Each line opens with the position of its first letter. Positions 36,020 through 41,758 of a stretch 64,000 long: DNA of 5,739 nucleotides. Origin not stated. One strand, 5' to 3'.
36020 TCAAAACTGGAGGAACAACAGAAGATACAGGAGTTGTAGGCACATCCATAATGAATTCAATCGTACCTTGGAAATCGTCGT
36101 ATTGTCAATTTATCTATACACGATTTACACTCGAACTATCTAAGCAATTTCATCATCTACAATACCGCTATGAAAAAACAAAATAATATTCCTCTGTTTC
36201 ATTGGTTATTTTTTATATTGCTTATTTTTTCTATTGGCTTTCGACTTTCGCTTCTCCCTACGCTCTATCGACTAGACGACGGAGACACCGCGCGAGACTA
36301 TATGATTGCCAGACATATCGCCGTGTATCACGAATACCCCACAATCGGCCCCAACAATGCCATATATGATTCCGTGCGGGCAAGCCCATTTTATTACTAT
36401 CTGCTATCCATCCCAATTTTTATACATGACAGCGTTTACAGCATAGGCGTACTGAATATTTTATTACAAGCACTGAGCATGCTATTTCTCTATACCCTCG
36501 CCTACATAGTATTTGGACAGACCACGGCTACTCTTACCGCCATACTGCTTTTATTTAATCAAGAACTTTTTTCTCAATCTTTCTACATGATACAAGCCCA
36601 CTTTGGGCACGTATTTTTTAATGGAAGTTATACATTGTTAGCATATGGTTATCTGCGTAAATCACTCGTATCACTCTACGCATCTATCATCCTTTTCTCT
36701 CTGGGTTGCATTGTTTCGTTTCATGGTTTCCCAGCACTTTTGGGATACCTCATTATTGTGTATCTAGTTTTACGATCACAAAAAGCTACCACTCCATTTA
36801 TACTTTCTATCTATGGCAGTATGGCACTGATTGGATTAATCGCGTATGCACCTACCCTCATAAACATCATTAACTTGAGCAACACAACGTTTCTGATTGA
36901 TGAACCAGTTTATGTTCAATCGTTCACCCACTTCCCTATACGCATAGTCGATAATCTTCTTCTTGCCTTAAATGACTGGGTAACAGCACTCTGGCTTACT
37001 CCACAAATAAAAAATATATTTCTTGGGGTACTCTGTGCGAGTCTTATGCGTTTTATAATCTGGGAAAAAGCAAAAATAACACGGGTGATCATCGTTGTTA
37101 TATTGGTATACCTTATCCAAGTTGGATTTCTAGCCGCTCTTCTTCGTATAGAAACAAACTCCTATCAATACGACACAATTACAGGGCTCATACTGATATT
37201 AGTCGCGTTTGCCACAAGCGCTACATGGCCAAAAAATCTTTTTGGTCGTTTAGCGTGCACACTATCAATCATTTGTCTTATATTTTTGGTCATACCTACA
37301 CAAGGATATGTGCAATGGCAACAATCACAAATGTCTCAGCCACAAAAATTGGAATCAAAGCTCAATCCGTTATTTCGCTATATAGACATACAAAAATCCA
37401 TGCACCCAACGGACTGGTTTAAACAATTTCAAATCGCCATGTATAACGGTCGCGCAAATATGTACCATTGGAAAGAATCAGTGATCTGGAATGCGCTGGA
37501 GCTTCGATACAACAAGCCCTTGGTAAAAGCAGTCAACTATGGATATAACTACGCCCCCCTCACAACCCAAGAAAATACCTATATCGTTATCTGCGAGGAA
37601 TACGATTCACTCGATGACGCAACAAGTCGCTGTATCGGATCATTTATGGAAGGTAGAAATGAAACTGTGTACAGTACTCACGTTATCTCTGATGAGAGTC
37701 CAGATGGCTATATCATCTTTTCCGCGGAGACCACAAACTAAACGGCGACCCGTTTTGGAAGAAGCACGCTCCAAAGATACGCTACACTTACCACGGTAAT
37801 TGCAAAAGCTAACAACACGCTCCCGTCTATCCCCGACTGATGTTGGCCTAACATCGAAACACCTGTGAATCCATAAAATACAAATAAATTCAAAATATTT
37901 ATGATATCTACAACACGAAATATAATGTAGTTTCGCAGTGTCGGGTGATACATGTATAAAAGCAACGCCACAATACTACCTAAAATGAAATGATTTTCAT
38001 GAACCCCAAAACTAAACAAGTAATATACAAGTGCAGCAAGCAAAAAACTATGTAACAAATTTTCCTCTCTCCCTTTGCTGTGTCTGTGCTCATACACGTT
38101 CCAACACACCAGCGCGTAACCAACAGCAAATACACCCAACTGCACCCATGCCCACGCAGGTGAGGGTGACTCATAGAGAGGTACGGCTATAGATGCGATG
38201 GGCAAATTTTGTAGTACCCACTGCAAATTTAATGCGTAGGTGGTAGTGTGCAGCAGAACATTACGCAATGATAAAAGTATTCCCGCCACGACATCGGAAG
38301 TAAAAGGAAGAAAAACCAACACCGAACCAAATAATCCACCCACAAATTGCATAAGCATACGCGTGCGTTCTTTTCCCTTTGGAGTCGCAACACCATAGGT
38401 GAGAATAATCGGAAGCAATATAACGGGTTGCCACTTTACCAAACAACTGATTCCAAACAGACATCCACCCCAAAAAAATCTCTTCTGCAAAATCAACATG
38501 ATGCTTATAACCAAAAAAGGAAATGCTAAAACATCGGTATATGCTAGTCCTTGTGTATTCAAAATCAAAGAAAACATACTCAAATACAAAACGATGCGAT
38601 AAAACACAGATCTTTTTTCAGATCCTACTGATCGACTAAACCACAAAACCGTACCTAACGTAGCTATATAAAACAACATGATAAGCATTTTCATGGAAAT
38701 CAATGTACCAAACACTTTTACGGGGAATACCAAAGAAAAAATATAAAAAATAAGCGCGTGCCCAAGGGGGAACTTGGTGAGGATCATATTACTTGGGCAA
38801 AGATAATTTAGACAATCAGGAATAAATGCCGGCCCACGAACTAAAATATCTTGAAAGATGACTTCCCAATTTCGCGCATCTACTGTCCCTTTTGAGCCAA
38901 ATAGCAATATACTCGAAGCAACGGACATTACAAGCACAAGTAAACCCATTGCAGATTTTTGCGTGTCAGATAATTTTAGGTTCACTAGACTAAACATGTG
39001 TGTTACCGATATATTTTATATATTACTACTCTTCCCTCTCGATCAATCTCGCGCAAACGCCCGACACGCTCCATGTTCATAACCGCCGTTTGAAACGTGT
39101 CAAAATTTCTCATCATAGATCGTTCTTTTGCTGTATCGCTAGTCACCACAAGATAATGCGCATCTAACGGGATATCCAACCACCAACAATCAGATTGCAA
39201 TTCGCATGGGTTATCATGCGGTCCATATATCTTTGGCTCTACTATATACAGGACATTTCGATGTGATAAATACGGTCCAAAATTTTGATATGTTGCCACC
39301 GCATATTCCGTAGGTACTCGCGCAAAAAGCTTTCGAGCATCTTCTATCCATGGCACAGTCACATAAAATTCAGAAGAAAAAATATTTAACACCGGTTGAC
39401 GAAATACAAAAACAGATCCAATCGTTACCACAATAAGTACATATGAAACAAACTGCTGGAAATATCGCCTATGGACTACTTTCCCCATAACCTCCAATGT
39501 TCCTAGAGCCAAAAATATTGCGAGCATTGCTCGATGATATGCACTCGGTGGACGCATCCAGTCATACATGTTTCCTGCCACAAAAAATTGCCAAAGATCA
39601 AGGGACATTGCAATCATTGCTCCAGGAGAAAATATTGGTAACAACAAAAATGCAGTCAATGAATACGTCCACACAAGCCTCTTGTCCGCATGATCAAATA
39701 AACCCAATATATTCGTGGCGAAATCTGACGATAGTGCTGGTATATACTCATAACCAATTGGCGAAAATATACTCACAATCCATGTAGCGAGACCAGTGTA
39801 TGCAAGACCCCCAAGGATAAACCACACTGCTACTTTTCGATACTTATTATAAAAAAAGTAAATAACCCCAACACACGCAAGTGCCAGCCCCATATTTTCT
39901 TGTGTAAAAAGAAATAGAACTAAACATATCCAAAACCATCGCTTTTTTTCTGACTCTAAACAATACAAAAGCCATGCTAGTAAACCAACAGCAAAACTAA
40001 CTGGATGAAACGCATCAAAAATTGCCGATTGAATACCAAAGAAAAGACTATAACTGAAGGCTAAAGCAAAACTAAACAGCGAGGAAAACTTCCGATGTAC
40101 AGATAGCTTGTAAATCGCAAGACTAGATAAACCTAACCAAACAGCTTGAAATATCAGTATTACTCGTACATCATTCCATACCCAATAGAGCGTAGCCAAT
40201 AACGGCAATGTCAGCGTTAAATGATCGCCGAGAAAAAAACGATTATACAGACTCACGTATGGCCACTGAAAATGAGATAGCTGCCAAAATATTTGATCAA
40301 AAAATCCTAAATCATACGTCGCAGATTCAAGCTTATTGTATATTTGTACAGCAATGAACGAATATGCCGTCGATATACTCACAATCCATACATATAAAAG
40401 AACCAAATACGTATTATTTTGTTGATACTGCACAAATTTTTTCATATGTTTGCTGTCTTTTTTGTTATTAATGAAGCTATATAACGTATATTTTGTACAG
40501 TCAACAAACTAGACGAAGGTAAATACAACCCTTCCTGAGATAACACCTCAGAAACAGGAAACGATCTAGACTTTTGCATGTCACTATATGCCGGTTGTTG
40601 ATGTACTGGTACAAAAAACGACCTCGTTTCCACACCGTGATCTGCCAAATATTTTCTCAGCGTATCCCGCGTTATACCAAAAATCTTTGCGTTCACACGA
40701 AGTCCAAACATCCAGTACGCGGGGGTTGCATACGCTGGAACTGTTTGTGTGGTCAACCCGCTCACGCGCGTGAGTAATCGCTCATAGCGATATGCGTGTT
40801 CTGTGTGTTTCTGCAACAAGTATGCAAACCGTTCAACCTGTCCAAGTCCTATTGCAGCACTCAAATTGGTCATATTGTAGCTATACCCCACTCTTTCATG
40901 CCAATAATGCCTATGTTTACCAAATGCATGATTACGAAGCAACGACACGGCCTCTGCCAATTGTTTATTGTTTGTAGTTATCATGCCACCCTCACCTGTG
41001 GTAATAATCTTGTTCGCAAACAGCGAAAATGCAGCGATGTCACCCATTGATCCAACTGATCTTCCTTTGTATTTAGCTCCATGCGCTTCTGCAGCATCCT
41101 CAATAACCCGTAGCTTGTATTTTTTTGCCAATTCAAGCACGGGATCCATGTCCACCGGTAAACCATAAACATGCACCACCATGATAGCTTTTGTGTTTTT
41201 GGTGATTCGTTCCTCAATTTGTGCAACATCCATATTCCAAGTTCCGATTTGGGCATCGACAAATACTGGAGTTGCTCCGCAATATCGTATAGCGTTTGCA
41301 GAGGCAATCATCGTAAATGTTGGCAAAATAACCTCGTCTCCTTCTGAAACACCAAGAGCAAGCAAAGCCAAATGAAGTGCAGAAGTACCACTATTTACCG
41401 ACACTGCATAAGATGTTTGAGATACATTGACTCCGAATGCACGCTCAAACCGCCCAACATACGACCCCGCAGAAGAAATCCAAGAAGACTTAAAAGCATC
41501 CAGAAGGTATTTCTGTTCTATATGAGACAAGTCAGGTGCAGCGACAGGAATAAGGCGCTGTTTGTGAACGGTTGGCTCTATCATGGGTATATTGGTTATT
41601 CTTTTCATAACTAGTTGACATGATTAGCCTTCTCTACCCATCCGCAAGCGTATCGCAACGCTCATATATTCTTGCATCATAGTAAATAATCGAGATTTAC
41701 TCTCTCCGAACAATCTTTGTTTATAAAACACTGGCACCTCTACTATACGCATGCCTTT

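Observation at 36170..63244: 27-kb glycosylation locus dominated by GT2 plus GT-C pairs, with no visible Wzx/Wzy or priming transferase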

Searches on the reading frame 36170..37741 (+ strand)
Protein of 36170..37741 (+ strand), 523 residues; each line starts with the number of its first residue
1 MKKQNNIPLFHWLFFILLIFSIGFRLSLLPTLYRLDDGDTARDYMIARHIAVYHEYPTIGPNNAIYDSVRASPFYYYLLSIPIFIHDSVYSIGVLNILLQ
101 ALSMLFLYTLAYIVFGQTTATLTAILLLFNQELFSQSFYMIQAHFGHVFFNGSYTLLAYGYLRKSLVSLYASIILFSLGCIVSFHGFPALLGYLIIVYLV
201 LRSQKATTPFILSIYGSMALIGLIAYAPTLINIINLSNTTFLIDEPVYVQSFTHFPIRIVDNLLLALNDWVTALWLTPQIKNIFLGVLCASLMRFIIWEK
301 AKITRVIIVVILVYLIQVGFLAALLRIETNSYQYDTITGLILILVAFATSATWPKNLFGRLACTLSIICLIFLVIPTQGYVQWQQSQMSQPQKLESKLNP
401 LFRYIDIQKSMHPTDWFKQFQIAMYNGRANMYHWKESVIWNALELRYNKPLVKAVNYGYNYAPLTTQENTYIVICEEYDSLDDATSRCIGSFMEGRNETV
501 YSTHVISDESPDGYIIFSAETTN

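Call 3: search_protein_families(library=pfam, proteins=[window:36170-37741:+], max_evalue=0.01)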
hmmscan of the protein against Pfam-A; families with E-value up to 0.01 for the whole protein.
window:36170-37741:+ (523 aa): 1 family
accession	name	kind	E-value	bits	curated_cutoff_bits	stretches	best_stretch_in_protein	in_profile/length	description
PF13231.12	PMT_2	-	0.0033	18.1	26.1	1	72-231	3-159/160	Dolichyl-phosphate-mannose-protein mannosyltransferase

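Call 11: search_protein_families(library=ncbifam, proteins=[window:36170-37741:+], max_evalue=0.01)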
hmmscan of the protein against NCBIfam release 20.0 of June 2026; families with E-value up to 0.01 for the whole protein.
window:36170-37741:+ (523 aa): 0 families

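Call 84: search_protein_families(library=pfam, proteins=[window:36170-37741:+], max_evalue=5)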
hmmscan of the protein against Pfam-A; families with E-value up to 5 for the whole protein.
window:36170-37741:+ (523 aa): 1 family
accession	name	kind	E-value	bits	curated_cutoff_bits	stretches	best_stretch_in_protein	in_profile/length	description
PF13231.12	PMT_2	-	0.0033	18.1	26.1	1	72-231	3-159/160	Dolichyl-phosphate-mannose-protein mannosyltransferase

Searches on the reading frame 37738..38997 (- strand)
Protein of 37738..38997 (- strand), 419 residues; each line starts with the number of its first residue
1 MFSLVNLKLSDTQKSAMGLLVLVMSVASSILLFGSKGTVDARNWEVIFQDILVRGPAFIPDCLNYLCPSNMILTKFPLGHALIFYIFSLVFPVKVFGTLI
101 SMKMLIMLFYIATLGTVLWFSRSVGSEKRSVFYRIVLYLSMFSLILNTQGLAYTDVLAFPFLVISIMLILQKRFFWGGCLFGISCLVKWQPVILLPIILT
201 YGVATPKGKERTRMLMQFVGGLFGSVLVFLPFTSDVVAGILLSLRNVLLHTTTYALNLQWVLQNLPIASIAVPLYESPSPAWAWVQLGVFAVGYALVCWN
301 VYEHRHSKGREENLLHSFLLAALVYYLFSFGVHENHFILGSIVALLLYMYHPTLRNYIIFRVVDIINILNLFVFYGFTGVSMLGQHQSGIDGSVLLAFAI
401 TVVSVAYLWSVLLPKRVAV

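Call 3: search_protein_families(library=pfam, proteins=[window:37738-38997:-], max_evalue=0.01)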
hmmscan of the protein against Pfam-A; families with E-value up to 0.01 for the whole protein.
window:37738-38997:- (419 aa): 2 families
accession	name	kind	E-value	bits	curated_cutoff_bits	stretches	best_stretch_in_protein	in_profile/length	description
PF09594.16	GT87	-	4.8e-06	26.9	25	1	77-327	4-234/237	Glycosyltransferase family 87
PF03155.21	Alg6_Alg8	-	0.00035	20.1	25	1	298-372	314-385/482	ALG6, ALG8 glycosyltransferase family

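Call 11: search_protein_families(library=ncbifam, proteins=[window:37738-38997:-], max_evalue=0.01)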
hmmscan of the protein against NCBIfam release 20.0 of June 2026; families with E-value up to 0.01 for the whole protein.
window:37738-38997:- (419 aa): 0 families

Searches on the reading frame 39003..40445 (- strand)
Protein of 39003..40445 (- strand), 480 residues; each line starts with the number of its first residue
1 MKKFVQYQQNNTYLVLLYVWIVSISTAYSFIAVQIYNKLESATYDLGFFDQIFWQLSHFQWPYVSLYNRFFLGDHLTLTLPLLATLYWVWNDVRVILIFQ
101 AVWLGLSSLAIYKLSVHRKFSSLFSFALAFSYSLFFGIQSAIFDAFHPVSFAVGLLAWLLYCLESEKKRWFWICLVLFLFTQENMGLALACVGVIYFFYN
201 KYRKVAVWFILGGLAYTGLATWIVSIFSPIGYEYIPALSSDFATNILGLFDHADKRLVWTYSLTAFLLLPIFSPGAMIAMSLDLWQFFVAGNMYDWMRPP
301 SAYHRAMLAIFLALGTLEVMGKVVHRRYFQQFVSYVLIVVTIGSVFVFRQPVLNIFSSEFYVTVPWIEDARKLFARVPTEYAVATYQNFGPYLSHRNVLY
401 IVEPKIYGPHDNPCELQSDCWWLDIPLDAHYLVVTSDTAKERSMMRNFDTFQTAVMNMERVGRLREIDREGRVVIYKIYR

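Call 3: search_protein_families(library=pfam, proteins=[window:39003-40445:-], max_evalue=0.01)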
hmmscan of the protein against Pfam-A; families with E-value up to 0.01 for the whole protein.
window:39003-40445:- (480 aa): 1 family
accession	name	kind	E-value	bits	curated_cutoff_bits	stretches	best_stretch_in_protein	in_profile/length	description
PF09852.15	DUF2079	-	4.1e-28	99.1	28.2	1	37-402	3-400/459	Predicted membrane protein (DUF2079)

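Call 11: search_protein_families(library=ncbifam, proteins=[window:39003-40445:-], max_evalue=0.01)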
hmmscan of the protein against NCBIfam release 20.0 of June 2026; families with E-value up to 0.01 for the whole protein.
window:39003-40445:- (480 aa): 1 family
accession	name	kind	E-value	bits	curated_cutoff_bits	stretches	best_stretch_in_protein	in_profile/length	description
NF046093.1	AZOBR_p60025_fam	subfamily_domain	0.00058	19.2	150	1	80-214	97-229/232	AZOBR_p60025 family cell surface glycopolymer formation protein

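Call 84: search_protein_families(library=pfam, proteins=[window:39003-40445:-], max_evalue=5)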
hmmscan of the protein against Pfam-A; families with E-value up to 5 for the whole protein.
window:39003-40445:- (480 aa): 2 families
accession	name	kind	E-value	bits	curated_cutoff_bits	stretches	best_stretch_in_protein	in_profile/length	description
PF09852.15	DUF2079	-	4.1e-28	99.1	28.2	1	37-402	3-400/459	Predicted membrane protein (DUF2079)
PF19297.4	QcrA_N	-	0.28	11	27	1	202-249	53-101/222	QcrA subunit N-terminal region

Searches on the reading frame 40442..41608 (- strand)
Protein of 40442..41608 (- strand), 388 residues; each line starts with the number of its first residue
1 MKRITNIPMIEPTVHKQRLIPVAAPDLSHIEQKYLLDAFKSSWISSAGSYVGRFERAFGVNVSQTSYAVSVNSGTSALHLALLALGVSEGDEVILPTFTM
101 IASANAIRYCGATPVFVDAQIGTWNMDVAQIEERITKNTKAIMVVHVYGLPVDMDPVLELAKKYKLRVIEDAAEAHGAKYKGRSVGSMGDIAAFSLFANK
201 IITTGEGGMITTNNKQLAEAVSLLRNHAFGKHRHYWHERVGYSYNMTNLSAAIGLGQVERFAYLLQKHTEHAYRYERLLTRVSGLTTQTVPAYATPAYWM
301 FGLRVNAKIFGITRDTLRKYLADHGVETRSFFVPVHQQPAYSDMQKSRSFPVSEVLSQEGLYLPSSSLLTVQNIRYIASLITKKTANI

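Call 3: search_protein_families(library=pfam, proteins=[window:40442-41608:-], max_evalue=0.01)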
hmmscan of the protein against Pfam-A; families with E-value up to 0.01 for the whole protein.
window:40442-41608:- (388 aa): 5 families
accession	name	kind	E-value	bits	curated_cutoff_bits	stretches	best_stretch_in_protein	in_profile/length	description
PF01041.23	DegT_DnrJ_EryC1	-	6.4e-114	381.4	19.8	1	29-380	5-358/360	DegT/DnrJ/EryC1/StrS aminotransferase family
PF00155.27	Aminotran_1_2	-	6.1e-07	29.4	19.7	1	63-146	62-152/361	Aminotransferase class I and II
PF01212.27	Beta_elim_lyase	-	1.3e-05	25.1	27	1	65-288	47-274/288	Beta-eliminating lyase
PF01053.26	Cys_Met_Meta_PP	-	0.00049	19.2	27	1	62-195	64-195/381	Cys/Met metabolism PLP-dependent enzyme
PF00266.25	Aminotran_5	-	0.00073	19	21.5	1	61-177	57-181/371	Aminotransferase class-V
